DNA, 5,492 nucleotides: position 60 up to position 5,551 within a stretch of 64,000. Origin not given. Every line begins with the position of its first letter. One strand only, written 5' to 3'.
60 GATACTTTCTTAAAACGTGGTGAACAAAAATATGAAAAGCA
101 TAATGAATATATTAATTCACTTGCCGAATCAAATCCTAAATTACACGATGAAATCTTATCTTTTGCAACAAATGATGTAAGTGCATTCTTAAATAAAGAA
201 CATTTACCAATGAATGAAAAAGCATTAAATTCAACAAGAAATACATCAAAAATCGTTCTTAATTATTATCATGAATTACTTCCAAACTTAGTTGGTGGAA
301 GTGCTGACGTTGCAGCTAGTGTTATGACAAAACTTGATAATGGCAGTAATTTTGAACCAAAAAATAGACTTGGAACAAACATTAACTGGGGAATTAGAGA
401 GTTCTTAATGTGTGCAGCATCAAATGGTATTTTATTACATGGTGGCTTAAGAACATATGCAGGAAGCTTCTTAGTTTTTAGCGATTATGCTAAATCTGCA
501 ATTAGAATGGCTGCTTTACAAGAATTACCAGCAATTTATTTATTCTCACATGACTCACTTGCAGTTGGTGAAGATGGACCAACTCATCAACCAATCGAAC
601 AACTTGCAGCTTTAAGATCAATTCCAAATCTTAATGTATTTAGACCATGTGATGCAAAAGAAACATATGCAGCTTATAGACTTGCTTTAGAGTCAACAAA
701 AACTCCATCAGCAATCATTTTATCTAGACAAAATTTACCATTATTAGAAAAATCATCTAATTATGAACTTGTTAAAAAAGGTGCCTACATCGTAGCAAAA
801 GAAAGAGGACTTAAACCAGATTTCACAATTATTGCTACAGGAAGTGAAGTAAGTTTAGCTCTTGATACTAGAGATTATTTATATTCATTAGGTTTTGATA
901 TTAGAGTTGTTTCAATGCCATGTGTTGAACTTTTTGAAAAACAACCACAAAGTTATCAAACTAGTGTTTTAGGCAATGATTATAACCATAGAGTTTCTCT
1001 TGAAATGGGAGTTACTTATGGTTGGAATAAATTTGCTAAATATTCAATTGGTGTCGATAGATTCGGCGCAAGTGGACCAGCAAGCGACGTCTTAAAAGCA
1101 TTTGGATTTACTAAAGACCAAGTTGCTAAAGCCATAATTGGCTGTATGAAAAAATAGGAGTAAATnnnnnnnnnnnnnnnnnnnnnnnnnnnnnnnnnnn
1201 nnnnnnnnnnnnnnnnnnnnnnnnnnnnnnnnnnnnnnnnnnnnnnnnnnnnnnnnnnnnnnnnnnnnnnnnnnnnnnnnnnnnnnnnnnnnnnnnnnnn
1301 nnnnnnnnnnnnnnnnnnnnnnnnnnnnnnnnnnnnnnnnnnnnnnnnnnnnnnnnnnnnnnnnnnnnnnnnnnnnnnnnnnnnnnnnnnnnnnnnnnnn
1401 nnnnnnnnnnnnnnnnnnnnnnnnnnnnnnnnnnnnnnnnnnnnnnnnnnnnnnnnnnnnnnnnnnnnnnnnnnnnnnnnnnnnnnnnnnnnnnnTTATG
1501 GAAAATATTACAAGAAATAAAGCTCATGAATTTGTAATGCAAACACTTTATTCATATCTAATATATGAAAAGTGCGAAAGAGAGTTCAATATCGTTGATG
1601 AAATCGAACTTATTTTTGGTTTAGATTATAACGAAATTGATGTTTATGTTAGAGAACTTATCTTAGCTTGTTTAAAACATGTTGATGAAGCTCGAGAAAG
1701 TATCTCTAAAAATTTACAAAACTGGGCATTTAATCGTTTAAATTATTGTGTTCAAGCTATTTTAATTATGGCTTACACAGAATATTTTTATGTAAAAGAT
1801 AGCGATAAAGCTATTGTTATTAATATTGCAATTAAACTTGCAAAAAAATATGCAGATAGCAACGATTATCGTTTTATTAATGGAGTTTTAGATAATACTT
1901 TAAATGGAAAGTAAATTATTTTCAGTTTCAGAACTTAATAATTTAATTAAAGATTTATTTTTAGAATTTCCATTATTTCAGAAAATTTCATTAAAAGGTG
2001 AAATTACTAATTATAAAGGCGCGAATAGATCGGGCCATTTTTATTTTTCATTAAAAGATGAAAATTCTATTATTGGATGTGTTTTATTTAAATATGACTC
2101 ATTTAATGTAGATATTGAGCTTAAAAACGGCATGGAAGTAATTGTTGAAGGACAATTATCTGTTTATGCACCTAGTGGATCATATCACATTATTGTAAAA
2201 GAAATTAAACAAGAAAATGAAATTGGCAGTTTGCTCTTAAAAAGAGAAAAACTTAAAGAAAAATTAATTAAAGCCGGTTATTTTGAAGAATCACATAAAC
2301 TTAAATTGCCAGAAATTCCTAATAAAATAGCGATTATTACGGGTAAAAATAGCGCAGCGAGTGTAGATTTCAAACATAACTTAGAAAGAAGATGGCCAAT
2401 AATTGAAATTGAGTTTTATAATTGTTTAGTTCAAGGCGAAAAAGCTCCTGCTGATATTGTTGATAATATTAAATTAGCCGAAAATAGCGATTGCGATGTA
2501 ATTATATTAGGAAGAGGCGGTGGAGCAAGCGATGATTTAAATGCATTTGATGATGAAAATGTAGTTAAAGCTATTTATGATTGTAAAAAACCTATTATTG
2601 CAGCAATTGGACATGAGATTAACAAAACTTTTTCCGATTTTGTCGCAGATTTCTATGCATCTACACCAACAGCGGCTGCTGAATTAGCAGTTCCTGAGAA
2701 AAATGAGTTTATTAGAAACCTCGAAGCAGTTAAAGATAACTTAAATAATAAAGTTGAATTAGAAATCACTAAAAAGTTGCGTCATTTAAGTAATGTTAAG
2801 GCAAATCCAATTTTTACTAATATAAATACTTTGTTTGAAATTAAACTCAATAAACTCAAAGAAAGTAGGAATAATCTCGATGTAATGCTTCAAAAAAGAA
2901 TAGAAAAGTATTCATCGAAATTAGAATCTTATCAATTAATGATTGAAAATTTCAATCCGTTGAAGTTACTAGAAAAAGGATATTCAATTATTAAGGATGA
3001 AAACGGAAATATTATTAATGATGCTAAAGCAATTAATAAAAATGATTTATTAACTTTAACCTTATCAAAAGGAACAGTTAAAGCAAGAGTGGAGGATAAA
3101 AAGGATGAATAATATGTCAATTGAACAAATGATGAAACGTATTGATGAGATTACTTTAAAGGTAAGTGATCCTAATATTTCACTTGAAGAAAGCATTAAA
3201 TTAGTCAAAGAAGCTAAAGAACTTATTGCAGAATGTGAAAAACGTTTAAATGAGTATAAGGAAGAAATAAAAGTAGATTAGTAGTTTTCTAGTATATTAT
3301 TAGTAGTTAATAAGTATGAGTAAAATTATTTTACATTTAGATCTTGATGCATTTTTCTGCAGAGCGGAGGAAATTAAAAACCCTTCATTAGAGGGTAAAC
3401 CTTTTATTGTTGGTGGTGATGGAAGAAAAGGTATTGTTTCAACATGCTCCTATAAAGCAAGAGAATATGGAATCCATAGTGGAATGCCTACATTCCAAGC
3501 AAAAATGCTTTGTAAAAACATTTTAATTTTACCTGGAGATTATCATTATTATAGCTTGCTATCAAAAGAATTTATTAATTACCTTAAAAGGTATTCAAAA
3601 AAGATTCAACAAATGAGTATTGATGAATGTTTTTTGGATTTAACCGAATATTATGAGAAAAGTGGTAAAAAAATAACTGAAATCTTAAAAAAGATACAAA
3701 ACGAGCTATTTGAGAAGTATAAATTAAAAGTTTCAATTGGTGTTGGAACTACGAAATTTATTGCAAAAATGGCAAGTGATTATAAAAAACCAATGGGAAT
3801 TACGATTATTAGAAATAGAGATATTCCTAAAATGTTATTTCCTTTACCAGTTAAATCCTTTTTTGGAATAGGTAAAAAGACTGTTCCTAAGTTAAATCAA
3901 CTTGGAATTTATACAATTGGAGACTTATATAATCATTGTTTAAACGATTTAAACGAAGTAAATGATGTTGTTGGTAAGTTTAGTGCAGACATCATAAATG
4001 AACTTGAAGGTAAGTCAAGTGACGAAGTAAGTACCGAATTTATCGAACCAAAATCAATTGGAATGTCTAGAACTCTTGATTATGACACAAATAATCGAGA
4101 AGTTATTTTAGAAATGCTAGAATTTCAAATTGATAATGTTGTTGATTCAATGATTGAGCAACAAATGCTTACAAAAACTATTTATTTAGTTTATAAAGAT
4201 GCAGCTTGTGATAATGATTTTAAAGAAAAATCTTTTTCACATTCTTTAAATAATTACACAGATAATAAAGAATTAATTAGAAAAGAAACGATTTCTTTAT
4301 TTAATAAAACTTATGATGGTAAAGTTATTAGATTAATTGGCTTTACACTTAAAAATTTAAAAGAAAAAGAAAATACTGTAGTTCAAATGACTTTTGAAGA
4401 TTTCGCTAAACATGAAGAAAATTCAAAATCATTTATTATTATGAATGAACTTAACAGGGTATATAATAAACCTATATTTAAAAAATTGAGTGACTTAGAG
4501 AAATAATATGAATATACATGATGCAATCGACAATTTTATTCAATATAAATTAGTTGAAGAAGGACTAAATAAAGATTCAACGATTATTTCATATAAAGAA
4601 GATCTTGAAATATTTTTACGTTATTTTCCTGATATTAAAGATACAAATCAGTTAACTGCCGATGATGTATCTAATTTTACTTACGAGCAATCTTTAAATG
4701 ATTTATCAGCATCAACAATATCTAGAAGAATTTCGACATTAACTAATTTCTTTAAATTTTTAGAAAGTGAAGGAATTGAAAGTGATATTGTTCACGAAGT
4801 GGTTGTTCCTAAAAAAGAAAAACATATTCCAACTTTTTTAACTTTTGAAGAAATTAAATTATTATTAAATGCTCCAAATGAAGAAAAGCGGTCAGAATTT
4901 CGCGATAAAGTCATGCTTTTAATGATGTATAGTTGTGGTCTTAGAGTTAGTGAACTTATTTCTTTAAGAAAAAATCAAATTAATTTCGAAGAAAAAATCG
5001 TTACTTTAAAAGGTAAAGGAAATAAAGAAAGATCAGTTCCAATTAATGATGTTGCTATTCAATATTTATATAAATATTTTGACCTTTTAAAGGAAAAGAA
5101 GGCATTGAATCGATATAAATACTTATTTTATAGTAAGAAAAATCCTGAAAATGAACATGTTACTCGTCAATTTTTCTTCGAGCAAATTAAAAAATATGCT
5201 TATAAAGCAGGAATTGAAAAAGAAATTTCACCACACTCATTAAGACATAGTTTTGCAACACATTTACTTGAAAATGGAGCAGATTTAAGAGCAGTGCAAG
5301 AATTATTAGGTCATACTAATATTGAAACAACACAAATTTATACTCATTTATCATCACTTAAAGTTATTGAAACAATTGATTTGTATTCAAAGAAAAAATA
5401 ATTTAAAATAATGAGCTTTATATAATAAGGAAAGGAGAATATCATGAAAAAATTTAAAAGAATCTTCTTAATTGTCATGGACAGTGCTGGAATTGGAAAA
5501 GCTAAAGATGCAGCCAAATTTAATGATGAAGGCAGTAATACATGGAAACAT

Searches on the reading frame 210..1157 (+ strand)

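Call 45: search_protein_families(library=pfam, max_evalue=0.01, proteins=[window:210-1157:+])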
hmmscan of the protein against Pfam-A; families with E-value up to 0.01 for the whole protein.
window:210-1157:+ (315 aa): 3 families
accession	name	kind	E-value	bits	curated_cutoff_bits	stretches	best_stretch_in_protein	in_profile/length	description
PF02779.29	Transket_pyr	-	6.6e-47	159.8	27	1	8-177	4-173/174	Transketolase, pyrimidine binding domain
PF22613.1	Transketolase_C_1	-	7.8e-35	119.9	27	1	191-301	1-113/113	Transketolase-like TK C-terminal domain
PF02780.25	Transketolase_C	-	5.9e-12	46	25.9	1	202-305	9-124/124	Transketolase, C-terminal domain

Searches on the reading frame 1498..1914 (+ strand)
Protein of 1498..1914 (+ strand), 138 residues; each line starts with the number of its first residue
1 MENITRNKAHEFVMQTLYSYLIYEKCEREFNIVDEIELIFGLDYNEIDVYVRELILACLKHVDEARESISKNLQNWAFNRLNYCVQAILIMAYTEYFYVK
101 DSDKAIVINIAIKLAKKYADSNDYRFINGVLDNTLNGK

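Call 45: search_protein_families(library=pfam, max_evalue=0.01, proteins=[window:1498-1914:+])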
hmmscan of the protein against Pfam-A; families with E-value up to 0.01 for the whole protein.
window:1498-1914:+ (138 aa): 1 family
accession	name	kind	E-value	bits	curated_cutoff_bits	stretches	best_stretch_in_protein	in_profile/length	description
PF01029.23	NusB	-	4.3e-22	79.4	23.1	1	8-134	2-131/133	NusB family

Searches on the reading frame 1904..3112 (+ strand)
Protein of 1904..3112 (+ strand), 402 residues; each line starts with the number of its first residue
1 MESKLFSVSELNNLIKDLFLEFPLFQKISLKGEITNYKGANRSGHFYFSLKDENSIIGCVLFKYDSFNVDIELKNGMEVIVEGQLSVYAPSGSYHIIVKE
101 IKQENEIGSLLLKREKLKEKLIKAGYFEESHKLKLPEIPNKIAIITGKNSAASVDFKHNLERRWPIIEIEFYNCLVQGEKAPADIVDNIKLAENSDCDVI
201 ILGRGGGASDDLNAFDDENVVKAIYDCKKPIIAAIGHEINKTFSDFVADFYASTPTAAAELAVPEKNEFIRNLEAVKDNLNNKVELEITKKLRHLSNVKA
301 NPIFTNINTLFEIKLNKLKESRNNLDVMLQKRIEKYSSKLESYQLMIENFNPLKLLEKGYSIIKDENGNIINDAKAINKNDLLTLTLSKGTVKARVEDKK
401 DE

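Call 8: search_protein_families(library=pfam, proteins=[window:1904-3112:+])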
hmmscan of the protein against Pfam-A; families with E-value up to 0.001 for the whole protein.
window:1904-3112:+ (402 aa): 3 families
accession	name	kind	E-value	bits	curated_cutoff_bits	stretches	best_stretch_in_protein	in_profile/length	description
PF02601.20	Exonuc_VII_L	-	1.8e-76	258.1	35.9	2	126-344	1-218/315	Exonuclease VII, large subunit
PF13742.12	tRNA_anti_2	-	6.6e-27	94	27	1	6-101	1-94/95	OB-fold nucleic acid binding domain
PF01336.31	tRNA_anti-codon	-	9.9e-13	48.3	27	1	29-102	2-73/75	OB-fold nucleic acid binding domain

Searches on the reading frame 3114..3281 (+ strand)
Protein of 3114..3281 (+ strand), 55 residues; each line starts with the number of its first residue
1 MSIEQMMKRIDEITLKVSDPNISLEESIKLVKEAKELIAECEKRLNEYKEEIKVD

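Call 34: search_protein_families(library=ncbifam, max_evalue=0.01, proteins=[window:3114-3281:+])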
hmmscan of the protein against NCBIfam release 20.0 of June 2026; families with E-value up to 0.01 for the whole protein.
window:3114-3281:+ (55 aa): 11 families
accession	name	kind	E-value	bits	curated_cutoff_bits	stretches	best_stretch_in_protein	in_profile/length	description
TIGR01280.1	xseB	equivalog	4.8e-14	52.1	35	1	2-53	1-52/57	exodeoxyribonuclease VII small subunit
NF010670.0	PRK14067.1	equivalog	5.2e-08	32.5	107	1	3-54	10-61/81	exodeoxyribonuclease VII small subunit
NF002140.0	PRK00977.1-4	equivalog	2.9e-07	30.2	71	1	3-53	12-62/81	exodeoxyribonuclease VII small subunit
NF010671.0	PRK14068.1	equivalog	3.3e-07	30.3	95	1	2-49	7-54/76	exodeoxyribonuclease VII small subunit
NF010673.0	PRK14070.1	equivalog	1.5e-06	28.2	119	1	1-48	1-48/75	exodeoxyribonuclease VII small subunit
NF010669.0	PRK14066.1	equivalog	1.9e-05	24.8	113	1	4-52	7-55/76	exodeoxyribonuclease VII small subunit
NF010666.0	PRK14063.1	equivalog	2.4e-05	24.3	111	1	1-53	7-59/78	exodeoxyribonuclease VII small subunit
NF002141.0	PRK00977.1-5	equivalog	3.8e-05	23.5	92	1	3-54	23-74/93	exodeoxyribonuclease VII small subunit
NF002139.0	PRK00977.1-3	equivalog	0.00025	21.1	68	1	1-52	13-64/84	exodeoxyribonuclease VII small subunit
NF010672.0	PRK14069.1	equivalog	0.0039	17.5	123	1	2-52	9-59/95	exodeoxyribonuclease VII small subunit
NF002138.0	PRK00977.1-2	equivalog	0.006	16.3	77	1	3-47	8-52/77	exodeoxyribonuclease VII small subunit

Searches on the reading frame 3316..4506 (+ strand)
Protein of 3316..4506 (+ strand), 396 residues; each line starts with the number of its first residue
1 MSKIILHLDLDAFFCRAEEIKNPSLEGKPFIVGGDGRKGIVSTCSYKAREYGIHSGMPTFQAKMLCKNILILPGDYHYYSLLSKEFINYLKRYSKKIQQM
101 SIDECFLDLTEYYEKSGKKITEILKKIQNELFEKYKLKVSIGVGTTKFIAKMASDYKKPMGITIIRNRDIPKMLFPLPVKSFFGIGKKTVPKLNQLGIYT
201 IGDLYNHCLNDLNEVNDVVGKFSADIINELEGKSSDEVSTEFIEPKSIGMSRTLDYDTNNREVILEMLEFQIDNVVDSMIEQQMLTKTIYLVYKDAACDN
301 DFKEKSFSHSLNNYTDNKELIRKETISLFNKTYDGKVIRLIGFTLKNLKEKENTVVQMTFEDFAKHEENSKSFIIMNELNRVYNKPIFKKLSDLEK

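Call 8: search_protein_families(library=pfam, proteins=[window:3316-4506:+])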
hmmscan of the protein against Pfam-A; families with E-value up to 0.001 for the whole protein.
window:3316-4506:+ (396 aa): 3 families
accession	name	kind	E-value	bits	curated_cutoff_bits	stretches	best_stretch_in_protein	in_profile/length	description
PF00817.25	IMS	-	6.5e-50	169.3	23.2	1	8-155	1-148/148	impB/mucB/samB family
PF11799.13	IMS_C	-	3.2e-16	60.1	20.7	1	245-358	1-107/109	impB/mucB/samB family C-terminal domain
PF11798.14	IMS_HHH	-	1.4e-06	28.6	24.4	1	168-198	2-32/32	IMS family HHH motif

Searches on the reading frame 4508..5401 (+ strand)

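Call 32: search_protein_families(library=pfam, max_evalue=0.01, proteins=[window:4508-5401:+])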
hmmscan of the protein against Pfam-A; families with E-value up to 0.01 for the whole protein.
window:4508-5401:+ (297 aa): 2 families
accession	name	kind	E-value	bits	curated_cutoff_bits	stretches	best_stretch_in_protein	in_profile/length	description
PF00589.27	Phage_integrase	-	5.6e-51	173.2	27.1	1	110-282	2-169/172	Phage integrase family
PF02899.23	Phage_int_SAM_1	-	8.2e-16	58.5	22.3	1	7-89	1-83/83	Phage integrase, N-terminal SAM-like domain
